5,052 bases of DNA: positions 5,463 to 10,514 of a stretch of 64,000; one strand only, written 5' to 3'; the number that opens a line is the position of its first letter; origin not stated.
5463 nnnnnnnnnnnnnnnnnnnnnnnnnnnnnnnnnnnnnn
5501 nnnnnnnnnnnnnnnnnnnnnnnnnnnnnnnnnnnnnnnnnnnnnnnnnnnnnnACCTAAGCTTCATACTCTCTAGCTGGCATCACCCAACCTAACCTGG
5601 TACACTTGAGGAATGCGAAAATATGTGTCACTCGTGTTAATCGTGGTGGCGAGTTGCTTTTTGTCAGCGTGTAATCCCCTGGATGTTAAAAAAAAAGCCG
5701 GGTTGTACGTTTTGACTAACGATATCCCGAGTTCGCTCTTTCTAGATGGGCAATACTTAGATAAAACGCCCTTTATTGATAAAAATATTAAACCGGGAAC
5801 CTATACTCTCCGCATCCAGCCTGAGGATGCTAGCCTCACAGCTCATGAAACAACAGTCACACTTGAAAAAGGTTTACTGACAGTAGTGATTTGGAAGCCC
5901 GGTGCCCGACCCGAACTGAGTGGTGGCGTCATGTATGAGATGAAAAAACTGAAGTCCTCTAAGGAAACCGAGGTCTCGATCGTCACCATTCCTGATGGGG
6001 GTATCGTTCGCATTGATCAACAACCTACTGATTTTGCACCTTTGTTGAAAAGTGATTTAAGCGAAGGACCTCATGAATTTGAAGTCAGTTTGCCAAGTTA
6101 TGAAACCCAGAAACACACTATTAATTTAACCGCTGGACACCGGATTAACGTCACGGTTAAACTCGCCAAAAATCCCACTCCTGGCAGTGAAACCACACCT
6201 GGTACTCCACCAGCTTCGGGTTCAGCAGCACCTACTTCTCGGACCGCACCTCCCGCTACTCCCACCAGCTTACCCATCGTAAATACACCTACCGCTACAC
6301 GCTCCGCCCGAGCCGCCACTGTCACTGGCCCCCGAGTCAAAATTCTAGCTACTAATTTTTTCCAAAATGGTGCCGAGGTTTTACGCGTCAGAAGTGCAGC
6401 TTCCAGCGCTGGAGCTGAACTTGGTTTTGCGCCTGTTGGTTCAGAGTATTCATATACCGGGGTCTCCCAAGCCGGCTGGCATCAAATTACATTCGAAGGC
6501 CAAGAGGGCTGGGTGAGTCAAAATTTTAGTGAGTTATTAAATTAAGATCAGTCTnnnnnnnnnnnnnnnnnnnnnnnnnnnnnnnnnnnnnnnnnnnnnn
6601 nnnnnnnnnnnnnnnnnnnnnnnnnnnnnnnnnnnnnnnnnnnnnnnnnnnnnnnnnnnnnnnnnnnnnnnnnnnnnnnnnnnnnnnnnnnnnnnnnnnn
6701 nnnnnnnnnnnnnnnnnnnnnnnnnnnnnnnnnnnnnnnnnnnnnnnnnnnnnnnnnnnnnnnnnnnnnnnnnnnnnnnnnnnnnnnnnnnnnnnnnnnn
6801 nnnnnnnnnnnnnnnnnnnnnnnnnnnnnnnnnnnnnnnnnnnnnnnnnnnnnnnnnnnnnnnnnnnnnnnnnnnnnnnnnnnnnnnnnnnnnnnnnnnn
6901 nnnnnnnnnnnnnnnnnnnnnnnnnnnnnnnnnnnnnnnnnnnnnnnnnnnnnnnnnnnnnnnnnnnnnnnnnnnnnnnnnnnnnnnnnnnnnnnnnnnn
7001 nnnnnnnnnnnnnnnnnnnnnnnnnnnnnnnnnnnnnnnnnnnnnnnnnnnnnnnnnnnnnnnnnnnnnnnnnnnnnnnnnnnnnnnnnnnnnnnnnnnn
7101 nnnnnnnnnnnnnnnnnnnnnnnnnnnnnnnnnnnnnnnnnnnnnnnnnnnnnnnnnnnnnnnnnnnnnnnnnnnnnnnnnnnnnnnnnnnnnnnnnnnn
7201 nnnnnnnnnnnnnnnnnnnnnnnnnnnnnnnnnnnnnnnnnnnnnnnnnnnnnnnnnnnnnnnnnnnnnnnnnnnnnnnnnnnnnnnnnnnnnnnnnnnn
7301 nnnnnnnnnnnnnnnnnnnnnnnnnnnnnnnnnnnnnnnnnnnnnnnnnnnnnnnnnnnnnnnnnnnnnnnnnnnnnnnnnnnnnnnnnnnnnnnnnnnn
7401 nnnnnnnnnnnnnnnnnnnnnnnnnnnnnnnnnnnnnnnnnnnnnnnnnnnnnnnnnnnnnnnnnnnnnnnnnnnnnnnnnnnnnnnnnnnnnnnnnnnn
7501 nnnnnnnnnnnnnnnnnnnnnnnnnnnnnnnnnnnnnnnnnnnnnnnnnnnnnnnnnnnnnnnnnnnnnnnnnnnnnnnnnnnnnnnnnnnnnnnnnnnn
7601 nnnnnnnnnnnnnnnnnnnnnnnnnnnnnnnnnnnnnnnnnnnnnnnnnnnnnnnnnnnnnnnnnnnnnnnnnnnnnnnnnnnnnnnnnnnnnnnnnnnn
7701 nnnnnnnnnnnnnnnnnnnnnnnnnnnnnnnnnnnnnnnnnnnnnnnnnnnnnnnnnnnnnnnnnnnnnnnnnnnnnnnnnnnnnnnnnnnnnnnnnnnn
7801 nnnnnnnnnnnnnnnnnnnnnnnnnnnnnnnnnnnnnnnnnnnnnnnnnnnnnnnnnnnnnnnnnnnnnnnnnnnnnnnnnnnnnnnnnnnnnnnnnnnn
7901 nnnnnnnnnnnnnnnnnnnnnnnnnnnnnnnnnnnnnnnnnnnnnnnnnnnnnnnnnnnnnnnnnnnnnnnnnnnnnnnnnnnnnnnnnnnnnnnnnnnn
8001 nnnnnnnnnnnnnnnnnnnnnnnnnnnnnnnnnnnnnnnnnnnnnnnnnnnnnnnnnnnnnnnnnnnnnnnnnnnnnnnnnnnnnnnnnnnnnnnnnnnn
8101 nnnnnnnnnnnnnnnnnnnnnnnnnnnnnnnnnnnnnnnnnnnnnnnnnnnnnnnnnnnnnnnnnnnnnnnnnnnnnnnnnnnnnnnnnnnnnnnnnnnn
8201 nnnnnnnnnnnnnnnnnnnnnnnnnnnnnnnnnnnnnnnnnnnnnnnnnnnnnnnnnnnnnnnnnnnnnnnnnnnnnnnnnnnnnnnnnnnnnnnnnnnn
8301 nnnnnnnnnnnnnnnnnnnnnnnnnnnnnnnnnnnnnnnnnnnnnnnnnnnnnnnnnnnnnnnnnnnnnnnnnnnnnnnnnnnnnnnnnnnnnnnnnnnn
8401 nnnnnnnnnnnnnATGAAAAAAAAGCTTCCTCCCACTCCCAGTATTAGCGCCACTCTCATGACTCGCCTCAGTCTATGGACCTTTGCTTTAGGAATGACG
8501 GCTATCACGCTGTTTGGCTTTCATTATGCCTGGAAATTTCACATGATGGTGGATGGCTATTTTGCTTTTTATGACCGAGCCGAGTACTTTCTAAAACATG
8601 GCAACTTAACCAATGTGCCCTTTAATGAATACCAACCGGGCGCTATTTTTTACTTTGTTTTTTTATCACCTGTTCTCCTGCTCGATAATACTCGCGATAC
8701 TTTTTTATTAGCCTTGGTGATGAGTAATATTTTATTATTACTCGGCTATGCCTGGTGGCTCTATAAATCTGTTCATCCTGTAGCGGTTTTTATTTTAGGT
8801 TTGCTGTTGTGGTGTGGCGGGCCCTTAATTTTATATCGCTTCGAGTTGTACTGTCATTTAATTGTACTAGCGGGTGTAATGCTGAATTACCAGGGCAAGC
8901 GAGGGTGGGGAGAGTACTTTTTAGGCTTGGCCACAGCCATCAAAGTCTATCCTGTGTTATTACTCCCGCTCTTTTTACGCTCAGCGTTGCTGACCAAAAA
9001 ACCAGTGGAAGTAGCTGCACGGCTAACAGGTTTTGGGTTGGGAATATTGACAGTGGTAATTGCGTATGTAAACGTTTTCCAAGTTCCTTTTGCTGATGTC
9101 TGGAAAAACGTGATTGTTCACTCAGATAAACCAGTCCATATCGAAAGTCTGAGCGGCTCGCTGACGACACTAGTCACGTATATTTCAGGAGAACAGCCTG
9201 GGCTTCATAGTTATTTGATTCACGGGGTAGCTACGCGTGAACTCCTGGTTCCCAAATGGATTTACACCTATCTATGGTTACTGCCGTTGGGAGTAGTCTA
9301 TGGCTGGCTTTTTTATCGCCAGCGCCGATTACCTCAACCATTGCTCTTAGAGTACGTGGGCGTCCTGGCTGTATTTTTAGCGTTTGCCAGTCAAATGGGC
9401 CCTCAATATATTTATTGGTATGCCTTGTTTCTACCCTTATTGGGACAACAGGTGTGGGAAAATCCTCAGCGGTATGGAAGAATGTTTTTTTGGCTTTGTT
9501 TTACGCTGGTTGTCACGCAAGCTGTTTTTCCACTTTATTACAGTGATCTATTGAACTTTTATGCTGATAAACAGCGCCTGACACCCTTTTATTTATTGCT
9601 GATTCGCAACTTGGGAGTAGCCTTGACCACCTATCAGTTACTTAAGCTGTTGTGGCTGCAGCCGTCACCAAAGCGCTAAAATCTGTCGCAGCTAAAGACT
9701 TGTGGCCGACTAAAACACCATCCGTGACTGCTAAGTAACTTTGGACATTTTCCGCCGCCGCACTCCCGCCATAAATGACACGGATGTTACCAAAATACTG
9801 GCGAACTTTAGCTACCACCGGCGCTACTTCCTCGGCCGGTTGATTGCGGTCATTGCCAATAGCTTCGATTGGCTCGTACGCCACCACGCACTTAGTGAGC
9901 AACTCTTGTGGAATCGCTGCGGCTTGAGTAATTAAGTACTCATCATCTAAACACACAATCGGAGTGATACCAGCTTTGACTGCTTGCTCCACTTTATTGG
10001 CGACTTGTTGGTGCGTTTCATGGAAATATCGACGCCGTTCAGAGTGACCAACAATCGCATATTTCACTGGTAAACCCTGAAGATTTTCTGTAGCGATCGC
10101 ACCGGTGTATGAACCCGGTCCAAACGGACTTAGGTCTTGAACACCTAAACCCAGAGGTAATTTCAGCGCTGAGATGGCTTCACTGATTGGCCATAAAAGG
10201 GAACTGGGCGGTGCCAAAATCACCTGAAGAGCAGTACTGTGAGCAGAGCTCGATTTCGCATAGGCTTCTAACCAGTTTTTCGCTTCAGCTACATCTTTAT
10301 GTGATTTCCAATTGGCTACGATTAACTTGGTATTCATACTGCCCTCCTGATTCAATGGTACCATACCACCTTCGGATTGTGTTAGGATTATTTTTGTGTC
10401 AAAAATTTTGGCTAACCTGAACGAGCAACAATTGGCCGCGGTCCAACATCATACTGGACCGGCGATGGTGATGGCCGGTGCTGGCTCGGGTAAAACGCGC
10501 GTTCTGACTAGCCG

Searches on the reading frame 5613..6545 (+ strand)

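Call 66: search_protein_families(library=pfam, proteins=[window:5613-6545:+], max_evalue=0.001)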
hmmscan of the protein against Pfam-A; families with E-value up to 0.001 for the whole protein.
window:5613-6545:+ (310 aa): 2 families
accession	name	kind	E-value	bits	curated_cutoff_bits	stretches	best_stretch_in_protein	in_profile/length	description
PF08308.17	PEGA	-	1.7e-14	53.9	20.8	1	120-186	3-69/71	PEGA domain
PF08239.17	SH3_3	-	2.3e-08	34.5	27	1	256-305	2-52/54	Bacterial SH3 domain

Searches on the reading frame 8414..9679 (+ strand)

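Call 66: search_protein_families(library=pfam, proteins=[window:8414-9679:+], max_evalue=0.001)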
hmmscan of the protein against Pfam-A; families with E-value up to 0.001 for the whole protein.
window:8414-9679:+ (421 aa): 1 family
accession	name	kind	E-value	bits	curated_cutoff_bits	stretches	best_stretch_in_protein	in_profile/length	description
PF09594.16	GT87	-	0.00095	19.4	25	1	78-322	5-234/237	Glycosyltransferase family 87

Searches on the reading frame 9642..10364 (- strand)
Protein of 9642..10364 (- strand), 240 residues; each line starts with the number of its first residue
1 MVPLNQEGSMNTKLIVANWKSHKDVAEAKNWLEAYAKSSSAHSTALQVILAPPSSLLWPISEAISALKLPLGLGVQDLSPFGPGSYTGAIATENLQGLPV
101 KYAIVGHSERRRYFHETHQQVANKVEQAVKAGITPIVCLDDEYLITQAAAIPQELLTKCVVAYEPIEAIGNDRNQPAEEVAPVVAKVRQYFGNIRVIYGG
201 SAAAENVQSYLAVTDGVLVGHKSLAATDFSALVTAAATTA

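Call 66: search_protein_families(library=pfam, proteins=[window:9642-10364:-], max_evalue=0.001)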
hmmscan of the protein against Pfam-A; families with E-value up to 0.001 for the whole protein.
window:9642-10364:- (240 aa): 1 family
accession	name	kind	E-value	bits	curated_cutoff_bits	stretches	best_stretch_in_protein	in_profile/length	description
PF00121.24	TIM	-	3.6e-51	174.5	20.1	1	13-235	1-244/245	Triosephosphate isomerase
